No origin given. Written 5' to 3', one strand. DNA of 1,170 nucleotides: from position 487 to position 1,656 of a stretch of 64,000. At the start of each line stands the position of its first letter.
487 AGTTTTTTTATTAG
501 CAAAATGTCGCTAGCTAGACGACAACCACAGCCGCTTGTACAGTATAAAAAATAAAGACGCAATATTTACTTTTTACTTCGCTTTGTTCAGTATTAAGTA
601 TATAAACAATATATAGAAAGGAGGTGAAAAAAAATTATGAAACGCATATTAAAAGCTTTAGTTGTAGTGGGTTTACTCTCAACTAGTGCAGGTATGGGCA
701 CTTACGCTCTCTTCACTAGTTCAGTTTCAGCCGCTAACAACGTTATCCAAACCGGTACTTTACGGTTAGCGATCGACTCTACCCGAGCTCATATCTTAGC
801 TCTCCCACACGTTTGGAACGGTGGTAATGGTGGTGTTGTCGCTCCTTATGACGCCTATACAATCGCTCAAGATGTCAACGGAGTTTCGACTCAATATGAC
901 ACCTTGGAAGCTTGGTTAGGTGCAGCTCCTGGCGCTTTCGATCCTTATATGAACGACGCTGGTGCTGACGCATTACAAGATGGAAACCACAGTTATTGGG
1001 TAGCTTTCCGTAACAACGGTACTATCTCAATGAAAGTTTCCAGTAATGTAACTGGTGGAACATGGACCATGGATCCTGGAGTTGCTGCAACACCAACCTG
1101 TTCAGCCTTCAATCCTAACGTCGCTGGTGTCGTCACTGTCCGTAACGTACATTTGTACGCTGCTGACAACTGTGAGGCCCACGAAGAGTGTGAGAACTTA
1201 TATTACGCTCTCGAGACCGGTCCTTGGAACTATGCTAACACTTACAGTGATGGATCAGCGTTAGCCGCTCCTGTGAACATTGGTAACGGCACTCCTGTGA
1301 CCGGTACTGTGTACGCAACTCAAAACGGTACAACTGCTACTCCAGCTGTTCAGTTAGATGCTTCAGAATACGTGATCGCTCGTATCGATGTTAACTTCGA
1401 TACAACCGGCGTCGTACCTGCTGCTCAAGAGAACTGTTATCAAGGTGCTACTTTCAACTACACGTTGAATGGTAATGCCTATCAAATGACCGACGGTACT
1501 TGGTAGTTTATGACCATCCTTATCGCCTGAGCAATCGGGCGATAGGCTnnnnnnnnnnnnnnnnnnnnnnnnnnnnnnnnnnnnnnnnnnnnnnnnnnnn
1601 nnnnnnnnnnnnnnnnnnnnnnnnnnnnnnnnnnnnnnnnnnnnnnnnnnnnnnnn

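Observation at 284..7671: TasA/camelysin-like fibre operon with a dedicated SipW-type signal peptidase, outside the Bacillus context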

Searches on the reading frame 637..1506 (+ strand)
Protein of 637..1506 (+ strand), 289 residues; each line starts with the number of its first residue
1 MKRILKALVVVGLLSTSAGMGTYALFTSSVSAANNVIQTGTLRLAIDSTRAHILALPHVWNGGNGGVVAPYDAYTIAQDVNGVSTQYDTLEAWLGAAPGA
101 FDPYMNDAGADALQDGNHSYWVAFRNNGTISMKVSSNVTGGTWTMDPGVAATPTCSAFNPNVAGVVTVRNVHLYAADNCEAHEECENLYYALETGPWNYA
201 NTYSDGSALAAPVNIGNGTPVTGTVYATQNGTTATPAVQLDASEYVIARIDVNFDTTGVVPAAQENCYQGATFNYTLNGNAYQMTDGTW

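Call 3: search_protein_families(library=pfam, proteins=[window:637-1506:+], max_evalue=1)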
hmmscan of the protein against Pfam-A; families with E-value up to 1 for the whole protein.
window:637-1506:+ (289 aa): 1 family
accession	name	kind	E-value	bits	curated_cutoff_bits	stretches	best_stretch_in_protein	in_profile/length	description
PF12389.13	Peptidase_M73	-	0.033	14.5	22.5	1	10-49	11-50/196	Camelysin metallo-endopeptidase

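Call 4: search_protein_families(library=ncbifam, proteins=[window:637-1506:+], max_evalue=1)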
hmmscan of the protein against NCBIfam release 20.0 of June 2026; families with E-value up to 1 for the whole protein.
window:637-1506:+ (289 aa): 1 family
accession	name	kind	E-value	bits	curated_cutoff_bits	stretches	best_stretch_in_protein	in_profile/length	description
TIGR04088.1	cognate_SipW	domain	0.00042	20.4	19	1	10-42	3-34/34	SipW-dependent-type signal peptide-containing protein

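Call 8: search_solved_structures(query=window:637-1506:+, max_evalue=10, show_alignments=2)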
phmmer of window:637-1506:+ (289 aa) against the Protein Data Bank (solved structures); distinct sequences matched with E-value up to 10: 2.
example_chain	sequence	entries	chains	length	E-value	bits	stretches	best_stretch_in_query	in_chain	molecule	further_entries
6iy4_I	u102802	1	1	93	0.71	12.3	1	71-134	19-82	LupI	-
6ixx_I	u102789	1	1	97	0.76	12.2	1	71-134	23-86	LupI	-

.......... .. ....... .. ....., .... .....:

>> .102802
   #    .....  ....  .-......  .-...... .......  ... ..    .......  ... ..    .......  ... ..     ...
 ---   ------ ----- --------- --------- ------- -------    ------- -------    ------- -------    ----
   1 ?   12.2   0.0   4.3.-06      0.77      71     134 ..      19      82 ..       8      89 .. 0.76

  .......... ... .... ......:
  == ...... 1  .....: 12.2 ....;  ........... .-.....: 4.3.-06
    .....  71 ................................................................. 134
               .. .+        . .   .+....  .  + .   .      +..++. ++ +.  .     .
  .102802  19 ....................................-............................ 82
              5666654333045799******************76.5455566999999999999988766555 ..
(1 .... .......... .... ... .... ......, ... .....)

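Call 12: find_homologous_proteins(query=window:637-1506:+, max_evalue=0.001)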
Query window:637-1506:+ (289 aa): 14 proteins with E <= 0.001 among 4031 candidates.
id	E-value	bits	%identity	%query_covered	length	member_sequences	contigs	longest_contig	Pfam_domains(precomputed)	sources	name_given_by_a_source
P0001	1.1e-189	647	100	100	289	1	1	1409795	-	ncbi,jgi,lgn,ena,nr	ncbi:MAG TPA: SipW-dependent-type signal peptide-containing protein [Vitreimonas sp.]|nr:SipW-depend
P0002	5.9e-94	333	56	100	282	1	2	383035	-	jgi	jgi:predicted ribosomally synthesized peptide with SipW-like signal peptide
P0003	2.2e-89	318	57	100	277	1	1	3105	-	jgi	jgi:predicted ribosomally synthesized peptide with SipW-like signal peptide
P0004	8.8e-84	299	53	100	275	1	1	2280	-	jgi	jgi:hypothetical protein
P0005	3.9e-74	268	51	100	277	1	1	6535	-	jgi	-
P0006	8.7e-74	266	51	100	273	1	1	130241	-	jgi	jgi:predicted ribosomally synthesized peptide with SipW-like signal peptide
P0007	1.1e-73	266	49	100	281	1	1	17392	-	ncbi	-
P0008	2.9e-73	265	50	100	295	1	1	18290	-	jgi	jgi:hypothetical protein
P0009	1.8e-69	252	48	99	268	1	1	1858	-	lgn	-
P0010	1.9e-63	232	47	97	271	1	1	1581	-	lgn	-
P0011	4.1e-62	228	47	100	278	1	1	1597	-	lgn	-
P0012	3.1e-55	206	44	100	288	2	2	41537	-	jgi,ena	-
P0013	1.1e-20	92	33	98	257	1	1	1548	-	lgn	-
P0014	5.0e-13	67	32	100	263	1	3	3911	-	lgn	-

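Call 16: find_encoding_contigs(protein=P0002, flank=10000, max_places=3)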
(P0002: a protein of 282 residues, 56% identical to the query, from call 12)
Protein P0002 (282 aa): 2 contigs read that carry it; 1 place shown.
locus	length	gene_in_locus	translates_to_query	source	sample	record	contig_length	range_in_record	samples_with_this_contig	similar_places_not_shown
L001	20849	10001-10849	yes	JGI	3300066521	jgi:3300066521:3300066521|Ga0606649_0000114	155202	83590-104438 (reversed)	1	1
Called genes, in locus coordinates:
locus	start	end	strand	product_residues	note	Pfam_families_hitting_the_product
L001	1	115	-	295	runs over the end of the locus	PF17773:UPF0176_N, PF00581:Rhodanese, PF12368:Rhodanese_C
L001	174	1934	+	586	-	PF09972:DUF2207, PF20990:DUF2207_C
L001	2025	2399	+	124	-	PF00903:Glyoxalase (weak), PF18029:Glyoxalase_6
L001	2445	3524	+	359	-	PF04055:Radical_SAM, PF12544:LAM_C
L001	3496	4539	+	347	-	PF00152:tRNA-synt_2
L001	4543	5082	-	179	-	PF23477:zf_Tbcl_2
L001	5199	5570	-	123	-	PF13430:DUF4112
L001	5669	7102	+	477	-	PF00476:DNA_pol_A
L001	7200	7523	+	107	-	-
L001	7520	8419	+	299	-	-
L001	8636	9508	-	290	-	PF00892:EamA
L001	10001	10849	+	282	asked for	-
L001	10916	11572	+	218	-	-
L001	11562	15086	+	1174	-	PF00932:LTD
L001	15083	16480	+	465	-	PF00041:fn3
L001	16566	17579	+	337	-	PF00188:CAP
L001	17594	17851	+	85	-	-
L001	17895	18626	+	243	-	PF00483:NTP_transferase, PF12804:NTP_transf_3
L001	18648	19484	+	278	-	-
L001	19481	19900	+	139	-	-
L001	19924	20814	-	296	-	PF06691:DUF1189 (faint)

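Call 17: find_related_loci(query=A1, collection=genome_contigs, flank=10000)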
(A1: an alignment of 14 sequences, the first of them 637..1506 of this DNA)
Query A1 (289 aa) in genome_contigs; peptide patterns used: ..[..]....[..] (x = any residue, [..] = any of these).
22 stretches matched a pattern; 5 encode a relative of the query (tblastn E <= 1e-3); 5 distinct loci.
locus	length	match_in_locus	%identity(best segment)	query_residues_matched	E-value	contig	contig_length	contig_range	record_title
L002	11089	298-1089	40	1-286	5e-66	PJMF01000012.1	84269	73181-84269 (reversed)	MAG: Candidatus Paceibacterota bacterium isolate Amazon_FNV_2010_13_2_2 contig_75_21632640_length_84269_multi_5_in_2_out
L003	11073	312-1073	36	1-284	6e-44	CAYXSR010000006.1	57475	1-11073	MAG TPA_asm: uncultured Pseudomonadales bacterium isolate SRP323688_co1_112 genome assembly, contig: NODE_1047_length_57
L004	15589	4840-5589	33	1-284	6e-37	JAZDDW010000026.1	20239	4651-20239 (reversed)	MAG: bacterium isolate MEGAHIT-group-0.11 k141_18337712, whole genome shotgun sequence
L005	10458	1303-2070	33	1-289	4e-24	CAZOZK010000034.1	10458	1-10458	MAG TPA_asm: uncultured Pseudomonadales bacterium isolate SRP107338_co1_182 genome assembly, contig: NODE_7681_length_10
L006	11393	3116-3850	30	1-283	1e-16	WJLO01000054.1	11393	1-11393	MAG: Candidatus Paceibacterota bacterium isolate Bin_542 k141_2273706, whole genome shotgun sequence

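Call 21: predict_structure(alignment_id=A1)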
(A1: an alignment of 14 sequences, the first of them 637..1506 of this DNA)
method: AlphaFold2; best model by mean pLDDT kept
length: 289 residues; sequences in the alignment: 14
mean_pLDDT: 66.5   pTM: 0.67
mean pLDDT of the five models: 66.5, 63.5, 63.4, 51.6, 49.1
residues with pLDDT >= 90: 7; 70-90: 133; 50-70: 89; < 50: 60
segments of 3 or more residues with pLDDT < 50: 1-40, 49-51, 64-71, 87-90
pLDDT, mean of each block of 10 residues (from residue 1): 44 39 35 43 55 56 49 57 50 55 57 59 82 77 78 86 74 73 76 84 86 69 82 86 86 69 76 69 77
secondary structure, 60 per line:
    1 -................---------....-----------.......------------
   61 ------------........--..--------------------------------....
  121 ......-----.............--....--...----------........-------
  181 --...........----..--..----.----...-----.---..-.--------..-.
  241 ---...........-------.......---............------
elements in order: H2-17 E27-30 E42-48 E73-80 E117-126 E132-144 H147-150 E166-173 H183-193 E213-215 E244-254 H262-268 E272-283

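Call 39: search_protein_representatives(alignment_id=A1)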
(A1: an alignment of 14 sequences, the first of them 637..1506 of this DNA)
Query: 14 sequences, 275 profile positions. Proteins with E-value up to 0.001 (for the whole library): 419; up to 1e-10: 62; up to 1e-30: 31. The best 150 are listed.
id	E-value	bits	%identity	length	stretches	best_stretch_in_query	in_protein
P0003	1.9e-126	437.6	-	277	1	1-275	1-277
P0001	1.6e-117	408.3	-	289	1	1-275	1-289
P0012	4.1e-115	400.5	-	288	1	1-275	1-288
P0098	1.7e-86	306.6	-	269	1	1-273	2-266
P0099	6.5e-79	281.7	-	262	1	1-274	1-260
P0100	1.1e-75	271.1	-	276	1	1-275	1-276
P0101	6.6e-74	265.3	-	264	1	1-275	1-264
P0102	1.2e-73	264.4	-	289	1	1-275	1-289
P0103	6.9e-72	258.7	-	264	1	2-275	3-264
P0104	4.1e-67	243.0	-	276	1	1-275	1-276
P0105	3.7e-64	233.3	-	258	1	2-275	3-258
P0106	1.3e-61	224.9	-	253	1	1-275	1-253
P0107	3.5e-61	223.6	-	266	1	5-272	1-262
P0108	5.6e-60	219.6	-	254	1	1-275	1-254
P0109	1.0e-58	215.5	-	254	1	11-275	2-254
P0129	4.7e-25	105.0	-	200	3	3-60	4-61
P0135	3.2e-20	89.2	-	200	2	3-127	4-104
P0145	4.7e-17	78.8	-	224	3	3-59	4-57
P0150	1.9e-14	70.3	-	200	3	3-48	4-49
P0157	2.0e-10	57.1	-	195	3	1-47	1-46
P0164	7.1e-09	52.0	-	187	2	207-274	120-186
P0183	1.1e-07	48.0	-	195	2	204-272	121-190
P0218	2.3e-06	43.8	-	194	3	203-274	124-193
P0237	6.1e-06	42.3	-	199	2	185-271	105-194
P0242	7.2e-06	42.1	-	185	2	212-272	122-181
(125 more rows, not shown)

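Call 40: search_protein_families(library=pfam, proteins=[P0129, P0135, P0145, P0150, P0157, P0164, P0183, P0218, P0237, P0242], max_evalue=0.01)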
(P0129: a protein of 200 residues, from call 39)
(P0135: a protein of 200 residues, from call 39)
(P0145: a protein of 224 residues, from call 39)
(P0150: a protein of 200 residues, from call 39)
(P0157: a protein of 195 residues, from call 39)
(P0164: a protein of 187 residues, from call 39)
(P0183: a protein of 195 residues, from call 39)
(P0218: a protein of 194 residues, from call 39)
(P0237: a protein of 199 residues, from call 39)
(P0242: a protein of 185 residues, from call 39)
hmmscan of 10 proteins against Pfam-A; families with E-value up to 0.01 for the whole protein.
P0129 (200 aa): 0 families

P0135 (200 aa): 0 families

P0145 (224 aa): 0 families

P0150 (200 aa): 0 families

P0157 (195 aa): 1 family
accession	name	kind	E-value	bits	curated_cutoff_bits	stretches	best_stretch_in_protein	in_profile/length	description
PF12389.13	Peptidase_M73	-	2.4e-07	31.2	22.5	1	2-81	4-78/196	Camelysin metallo-endopeptidase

P0164 (187 aa): 1 family
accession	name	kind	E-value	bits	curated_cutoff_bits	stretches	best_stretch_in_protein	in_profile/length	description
PF12389.13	Peptidase_M73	-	4.6e-11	43.3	22.5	1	2-85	4-83/196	Camelysin metallo-endopeptidase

P0183 (195 aa): 1 family
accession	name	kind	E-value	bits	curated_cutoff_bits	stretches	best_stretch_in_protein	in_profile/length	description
PF12389.13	Peptidase_M73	-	4.2e-11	43.5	22.5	1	12-78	14-75/196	Camelysin metallo-endopeptidase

P0218 (194 aa): 1 family
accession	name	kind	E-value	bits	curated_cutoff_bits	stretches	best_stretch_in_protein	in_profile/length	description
PF12389.13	Peptidase_M73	-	1.6e-11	44.9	22.5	1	11-90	8-79/196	Camelysin metallo-endopeptidase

P0237 (199 aa): 1 family
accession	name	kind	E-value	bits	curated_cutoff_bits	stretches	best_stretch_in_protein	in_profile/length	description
PF12389.13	Peptidase_M73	-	0.00012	22.5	22.5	1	9-81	7-76/196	Camelysin metallo-endopeptidase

P0242 (185 aa): 1 family
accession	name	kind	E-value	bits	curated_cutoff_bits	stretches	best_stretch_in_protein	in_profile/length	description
PF12389.13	Peptidase_M73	-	1.3e-10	41.8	22.5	1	3-75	5-74/196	Camelysin metallo-endopeptidase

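Call 44: search_protein_families(library=ncbifam, proteins=[L001:11562-11771:+, L002:1706-1915:+, L003:1805-2014:+, L004:6237-6446:+, L005:2849-3088:+, L006:4650-4889:+, L006:8085-8294:+], max_evalue=10)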
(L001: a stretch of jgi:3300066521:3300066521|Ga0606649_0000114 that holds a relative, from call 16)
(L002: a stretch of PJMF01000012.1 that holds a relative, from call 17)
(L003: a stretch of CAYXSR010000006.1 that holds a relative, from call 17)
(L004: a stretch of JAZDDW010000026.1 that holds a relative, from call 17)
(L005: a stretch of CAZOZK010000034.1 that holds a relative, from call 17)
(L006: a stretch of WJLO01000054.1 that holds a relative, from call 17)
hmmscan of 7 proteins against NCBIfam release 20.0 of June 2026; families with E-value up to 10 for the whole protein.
L001:11562-11771:+ (70 aa): 1 family
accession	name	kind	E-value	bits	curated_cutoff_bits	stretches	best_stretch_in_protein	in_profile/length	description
NF040725.1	panto_kin_Meth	equivalog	0.02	13.8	380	1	30-61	97-128/286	pantoate kinase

L002:1706-1915:+ (70 aa): 3 families
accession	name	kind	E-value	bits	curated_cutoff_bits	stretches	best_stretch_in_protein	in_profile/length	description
TIGR04088.1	cognate_SipW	domain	0.0022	18.1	19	1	9-38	2-30/34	SipW-dependent-type signal peptide-containing protein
NF033386.1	blaARL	exception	0.0095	15.4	620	1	3-33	2-31/282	ARL family class A beta-lactamase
NF053819.1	EF0750_LPXTG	subfamily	0.065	13.8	47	1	1-36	1-36/105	EF2685/EF0750 family sortase-dependent surface protein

L003:1805-2014:+ (70 aa): 0 families

L004:6237-6446:+ (70 aa): 0 families

L005:2849-3088:+ (80 aa): 3 families
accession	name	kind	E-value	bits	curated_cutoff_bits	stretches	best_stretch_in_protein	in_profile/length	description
NF033186.1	internalin_K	exception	0.034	12.6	1100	1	47-77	500-530/604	class 1 internalin InlK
NF037973.1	metallo_SslE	exception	0.23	8.7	3000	1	61-76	58-73/1519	lipoprotein metalloprotease SslE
NF052345.1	S_layer_anammox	exception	2.3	5.4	1400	1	56-78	1278-1301/1596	Kustd1514 family S-layer glycoprotein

L006:4650-4889:+ (80 aa): 0 families

L006:8085-8294:+ (70 aa): 2 families
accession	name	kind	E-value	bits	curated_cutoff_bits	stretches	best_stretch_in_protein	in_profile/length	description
NF041560.1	T6SS_Burk_ExIF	subfamily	0.02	14.6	90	1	12-63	158-208/234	putative type VI secretion system effector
NF040963.1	MamI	equivalog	0.11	12.4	80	1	12-46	21-55/69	magnetosome protein MamI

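Call 53: list_cluster_members(proteins=[window:637-1506:+, window:1549-2208:+, window:2213-6289:+, window:6307-7671:+])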
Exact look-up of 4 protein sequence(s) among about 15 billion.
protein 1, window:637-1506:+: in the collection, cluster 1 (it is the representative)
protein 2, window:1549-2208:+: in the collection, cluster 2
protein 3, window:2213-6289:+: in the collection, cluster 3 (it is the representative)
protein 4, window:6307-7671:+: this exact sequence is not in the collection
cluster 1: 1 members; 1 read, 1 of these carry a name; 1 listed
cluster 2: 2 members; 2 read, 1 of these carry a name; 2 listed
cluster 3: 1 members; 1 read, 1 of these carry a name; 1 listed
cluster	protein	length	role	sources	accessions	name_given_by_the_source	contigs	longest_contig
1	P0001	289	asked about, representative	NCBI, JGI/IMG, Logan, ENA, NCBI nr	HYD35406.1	MAG TPA: SipW-dependent-type signal peptide-containing protein [Vitreimonas sp.] | SipW-dependent-type signal peptide-containing protein [Vitreimonas sp.]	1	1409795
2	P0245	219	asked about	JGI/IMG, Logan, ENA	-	-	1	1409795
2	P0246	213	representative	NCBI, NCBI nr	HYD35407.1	MAG TPA: signal peptidase I [Vitreimonas sp.] | signal peptidase I [Vitreimonas sp.]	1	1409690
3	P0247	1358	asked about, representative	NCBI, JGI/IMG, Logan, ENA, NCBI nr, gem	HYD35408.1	MAG TPA: lamin tail domain-containing protein [Vitreimonas sp.] | lamin tail domain-containing protein [Vitreimonas sp.]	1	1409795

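Call 70: search_protein_families(library=pfam, alignment_id=A3, max_evalue=0.001)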
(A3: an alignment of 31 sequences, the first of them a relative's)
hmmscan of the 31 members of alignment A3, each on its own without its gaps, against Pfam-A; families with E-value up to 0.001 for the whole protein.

A. member 1, P0181 (174 aa): 1 family
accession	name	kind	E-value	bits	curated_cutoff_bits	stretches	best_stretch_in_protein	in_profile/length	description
PF12389.13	Peptidase_M73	-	4.1e-19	69.6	22.5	1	1-82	2-79/196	Camelysin metallo-endopeptidase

B. families by the number of members that match (of 31 scanned): 1 family
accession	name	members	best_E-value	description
PF12389.13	Peptidase_M73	31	1.6e-19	Camelysin metallo-endopeptidase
